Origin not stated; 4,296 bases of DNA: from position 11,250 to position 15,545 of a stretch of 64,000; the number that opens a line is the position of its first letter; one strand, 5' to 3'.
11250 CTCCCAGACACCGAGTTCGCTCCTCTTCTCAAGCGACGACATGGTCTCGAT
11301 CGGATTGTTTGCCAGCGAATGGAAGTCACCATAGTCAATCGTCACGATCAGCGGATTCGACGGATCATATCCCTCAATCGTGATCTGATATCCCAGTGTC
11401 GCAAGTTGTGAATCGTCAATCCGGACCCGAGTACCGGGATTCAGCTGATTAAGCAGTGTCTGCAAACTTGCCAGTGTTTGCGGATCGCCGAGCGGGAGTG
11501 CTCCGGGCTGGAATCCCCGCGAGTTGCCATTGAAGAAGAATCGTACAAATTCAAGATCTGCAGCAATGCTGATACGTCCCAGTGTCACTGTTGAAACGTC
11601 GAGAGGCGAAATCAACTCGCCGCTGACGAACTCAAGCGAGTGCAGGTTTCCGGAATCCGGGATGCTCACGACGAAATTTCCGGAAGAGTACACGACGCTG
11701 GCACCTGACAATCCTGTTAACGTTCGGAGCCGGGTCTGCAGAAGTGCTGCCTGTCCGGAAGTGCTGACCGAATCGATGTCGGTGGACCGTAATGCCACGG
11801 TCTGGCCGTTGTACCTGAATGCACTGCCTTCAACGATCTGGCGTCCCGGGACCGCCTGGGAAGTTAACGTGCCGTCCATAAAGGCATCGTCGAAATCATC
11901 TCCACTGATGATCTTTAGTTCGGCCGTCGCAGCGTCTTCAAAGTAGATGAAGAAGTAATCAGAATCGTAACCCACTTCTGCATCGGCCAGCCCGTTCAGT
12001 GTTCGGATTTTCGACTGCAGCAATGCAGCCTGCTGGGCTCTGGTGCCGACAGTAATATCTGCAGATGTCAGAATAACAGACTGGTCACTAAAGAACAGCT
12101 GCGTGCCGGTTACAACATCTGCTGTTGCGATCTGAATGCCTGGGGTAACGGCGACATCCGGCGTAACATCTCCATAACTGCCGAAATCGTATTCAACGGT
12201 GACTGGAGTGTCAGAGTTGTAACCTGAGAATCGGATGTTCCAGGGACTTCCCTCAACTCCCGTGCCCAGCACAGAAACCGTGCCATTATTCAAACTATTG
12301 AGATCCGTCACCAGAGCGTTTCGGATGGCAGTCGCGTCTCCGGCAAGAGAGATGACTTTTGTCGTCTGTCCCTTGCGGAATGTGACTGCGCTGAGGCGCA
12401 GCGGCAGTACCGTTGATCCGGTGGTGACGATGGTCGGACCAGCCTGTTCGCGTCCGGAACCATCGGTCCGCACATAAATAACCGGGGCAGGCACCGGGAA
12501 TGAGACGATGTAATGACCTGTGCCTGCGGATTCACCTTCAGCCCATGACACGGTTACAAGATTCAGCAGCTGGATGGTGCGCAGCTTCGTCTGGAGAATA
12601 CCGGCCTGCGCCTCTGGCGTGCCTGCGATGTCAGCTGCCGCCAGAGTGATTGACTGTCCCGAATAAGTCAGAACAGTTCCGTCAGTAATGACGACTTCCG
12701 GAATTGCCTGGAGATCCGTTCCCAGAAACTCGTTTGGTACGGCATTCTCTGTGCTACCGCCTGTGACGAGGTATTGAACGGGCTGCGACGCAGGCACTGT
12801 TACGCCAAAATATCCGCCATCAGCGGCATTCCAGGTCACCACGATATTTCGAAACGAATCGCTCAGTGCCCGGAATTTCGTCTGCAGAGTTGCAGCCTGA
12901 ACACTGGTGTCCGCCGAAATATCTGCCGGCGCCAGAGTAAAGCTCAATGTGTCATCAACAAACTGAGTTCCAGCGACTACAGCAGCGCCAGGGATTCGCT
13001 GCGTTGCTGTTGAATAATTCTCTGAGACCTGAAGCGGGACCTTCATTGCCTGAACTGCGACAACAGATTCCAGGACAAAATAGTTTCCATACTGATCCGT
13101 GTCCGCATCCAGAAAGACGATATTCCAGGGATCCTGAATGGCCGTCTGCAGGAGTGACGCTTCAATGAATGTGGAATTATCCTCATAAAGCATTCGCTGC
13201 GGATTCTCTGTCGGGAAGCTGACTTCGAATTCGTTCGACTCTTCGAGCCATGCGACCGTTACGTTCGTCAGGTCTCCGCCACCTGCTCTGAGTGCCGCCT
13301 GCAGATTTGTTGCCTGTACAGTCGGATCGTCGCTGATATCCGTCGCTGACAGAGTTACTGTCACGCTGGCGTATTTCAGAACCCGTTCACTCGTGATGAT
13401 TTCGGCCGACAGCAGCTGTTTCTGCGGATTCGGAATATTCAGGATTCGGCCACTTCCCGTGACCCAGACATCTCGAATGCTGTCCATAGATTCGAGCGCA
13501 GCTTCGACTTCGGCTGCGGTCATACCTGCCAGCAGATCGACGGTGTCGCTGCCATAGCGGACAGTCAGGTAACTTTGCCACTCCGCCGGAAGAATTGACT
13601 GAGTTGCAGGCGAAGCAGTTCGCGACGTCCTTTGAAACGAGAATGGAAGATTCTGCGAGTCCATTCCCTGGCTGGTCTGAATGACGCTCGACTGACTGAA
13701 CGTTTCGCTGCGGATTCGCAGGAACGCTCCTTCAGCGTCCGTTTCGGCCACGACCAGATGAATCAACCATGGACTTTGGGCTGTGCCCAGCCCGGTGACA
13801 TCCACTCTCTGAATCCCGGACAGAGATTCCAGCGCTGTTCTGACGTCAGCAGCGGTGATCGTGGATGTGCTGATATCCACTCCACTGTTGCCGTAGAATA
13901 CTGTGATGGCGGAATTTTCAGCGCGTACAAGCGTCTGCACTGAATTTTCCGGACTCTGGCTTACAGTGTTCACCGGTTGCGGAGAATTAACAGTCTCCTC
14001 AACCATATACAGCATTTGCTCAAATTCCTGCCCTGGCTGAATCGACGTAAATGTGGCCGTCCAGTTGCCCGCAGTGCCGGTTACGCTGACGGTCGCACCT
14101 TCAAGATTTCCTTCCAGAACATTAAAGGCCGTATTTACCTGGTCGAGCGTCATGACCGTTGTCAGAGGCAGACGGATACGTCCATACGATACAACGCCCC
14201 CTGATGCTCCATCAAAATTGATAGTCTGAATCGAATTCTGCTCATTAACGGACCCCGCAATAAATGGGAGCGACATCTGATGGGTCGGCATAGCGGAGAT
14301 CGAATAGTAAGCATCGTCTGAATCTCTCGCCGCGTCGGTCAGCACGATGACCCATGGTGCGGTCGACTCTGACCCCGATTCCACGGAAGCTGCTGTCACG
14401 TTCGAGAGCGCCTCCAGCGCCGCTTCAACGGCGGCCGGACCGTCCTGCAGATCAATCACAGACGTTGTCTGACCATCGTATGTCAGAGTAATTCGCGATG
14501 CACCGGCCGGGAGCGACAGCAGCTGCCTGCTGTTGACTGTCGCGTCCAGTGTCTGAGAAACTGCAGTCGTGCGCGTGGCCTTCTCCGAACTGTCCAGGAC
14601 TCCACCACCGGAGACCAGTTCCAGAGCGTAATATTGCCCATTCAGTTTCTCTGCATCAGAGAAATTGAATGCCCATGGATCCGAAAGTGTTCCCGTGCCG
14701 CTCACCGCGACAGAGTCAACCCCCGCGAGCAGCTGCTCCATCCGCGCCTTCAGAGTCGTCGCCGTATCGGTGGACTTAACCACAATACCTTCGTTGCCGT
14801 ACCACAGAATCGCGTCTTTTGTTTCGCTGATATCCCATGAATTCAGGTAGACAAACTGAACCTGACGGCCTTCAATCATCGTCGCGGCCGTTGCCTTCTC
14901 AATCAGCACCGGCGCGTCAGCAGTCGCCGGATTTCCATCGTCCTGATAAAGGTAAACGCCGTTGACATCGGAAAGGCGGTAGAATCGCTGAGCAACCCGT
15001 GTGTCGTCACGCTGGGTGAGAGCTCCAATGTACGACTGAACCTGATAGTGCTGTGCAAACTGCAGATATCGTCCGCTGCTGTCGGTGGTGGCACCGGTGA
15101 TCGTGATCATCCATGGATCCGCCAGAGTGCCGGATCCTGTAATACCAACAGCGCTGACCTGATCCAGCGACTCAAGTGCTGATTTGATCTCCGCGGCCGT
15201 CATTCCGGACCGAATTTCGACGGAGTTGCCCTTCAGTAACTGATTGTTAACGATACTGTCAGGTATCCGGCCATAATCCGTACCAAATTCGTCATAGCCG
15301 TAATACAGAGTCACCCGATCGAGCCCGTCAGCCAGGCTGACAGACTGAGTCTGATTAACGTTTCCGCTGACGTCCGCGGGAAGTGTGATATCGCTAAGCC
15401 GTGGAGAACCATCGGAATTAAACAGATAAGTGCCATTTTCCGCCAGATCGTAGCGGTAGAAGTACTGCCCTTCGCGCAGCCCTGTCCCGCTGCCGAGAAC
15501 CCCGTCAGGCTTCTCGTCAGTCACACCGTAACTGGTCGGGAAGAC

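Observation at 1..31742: Half of the window is one unlisted giant ORF (over 31.7 kb, at least 10,580 codons) that runs off the left edge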

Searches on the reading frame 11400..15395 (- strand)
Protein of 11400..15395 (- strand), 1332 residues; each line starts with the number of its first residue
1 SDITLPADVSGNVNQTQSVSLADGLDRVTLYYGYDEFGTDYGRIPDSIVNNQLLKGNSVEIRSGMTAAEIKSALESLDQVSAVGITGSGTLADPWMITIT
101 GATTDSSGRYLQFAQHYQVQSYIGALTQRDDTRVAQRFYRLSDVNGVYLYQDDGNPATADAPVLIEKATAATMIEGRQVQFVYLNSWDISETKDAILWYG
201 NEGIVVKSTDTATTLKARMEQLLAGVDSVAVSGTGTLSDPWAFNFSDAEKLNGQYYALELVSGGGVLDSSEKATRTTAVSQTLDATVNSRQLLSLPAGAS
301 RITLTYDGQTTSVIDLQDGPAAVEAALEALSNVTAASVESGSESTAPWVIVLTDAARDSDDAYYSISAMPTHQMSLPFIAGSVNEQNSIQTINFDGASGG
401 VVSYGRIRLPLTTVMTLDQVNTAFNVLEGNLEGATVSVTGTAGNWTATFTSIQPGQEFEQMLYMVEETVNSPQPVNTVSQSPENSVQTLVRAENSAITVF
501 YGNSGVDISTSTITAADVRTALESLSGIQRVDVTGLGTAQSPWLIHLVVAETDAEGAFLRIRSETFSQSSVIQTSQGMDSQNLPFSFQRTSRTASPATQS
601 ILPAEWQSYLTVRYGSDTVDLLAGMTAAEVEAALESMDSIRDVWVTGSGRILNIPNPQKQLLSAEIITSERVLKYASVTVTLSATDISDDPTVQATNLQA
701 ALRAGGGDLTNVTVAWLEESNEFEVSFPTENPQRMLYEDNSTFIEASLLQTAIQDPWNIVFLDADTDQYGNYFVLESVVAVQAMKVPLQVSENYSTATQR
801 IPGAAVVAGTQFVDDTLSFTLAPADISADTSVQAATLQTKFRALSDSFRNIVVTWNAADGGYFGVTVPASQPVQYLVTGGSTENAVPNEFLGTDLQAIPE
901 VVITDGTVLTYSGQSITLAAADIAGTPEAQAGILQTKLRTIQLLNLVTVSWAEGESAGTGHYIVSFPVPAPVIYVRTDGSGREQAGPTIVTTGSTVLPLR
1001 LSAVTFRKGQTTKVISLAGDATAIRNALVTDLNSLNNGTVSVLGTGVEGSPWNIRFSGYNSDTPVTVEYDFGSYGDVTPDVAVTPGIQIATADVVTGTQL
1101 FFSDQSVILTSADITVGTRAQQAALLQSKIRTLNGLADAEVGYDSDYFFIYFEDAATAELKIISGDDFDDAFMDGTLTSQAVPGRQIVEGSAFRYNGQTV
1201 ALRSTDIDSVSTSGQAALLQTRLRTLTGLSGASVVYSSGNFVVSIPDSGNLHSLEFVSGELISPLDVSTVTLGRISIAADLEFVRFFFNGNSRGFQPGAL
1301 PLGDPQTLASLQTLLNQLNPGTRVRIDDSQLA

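Call 77: search_protein_families(library=phrogs, proteins=[window:11400-15395:-], max_evalue=0.001)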
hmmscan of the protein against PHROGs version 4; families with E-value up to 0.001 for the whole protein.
window:11400-15395:- (1332 aa): 1 family
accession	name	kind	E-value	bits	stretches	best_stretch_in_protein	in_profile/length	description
phrog_5042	-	unknown function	3.1e-05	24.7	0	493-577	124-208/227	-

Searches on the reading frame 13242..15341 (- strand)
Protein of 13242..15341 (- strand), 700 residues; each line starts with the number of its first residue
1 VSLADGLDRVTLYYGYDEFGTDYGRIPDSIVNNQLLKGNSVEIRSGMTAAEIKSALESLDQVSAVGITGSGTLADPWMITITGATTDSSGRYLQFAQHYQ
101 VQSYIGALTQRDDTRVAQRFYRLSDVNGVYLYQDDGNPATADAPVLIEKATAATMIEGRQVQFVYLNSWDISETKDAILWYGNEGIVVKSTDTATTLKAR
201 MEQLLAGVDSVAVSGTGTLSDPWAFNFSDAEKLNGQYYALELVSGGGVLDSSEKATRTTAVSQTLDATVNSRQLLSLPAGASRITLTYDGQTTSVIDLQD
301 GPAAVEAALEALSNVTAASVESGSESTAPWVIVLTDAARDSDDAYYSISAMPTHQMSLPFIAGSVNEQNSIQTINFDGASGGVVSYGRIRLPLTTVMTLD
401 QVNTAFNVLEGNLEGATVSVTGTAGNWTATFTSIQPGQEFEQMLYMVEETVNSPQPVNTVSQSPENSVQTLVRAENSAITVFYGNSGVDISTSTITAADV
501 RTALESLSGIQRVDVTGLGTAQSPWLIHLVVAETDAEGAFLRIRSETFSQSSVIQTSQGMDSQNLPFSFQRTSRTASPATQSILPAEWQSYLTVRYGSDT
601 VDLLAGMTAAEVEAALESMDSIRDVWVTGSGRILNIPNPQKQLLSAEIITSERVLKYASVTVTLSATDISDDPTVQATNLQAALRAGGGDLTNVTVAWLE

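Call 26: search_protein_families(library=pfam, proteins=[window:13242-15341:-], max_evalue=1)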
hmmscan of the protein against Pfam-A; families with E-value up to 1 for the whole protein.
window:13242-15341:- (700 aa): 2 families
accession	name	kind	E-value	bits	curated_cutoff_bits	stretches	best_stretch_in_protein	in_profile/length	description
PF16448.10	LapD_MoxY_N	-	0.0098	16.2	25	1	522-595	38-111/124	LapD/MoxY periplasmic domain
PF21834.1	DUF6894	-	0.076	13.6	24.1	1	296-339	18-60/69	Domain of unknown function (DUF6894)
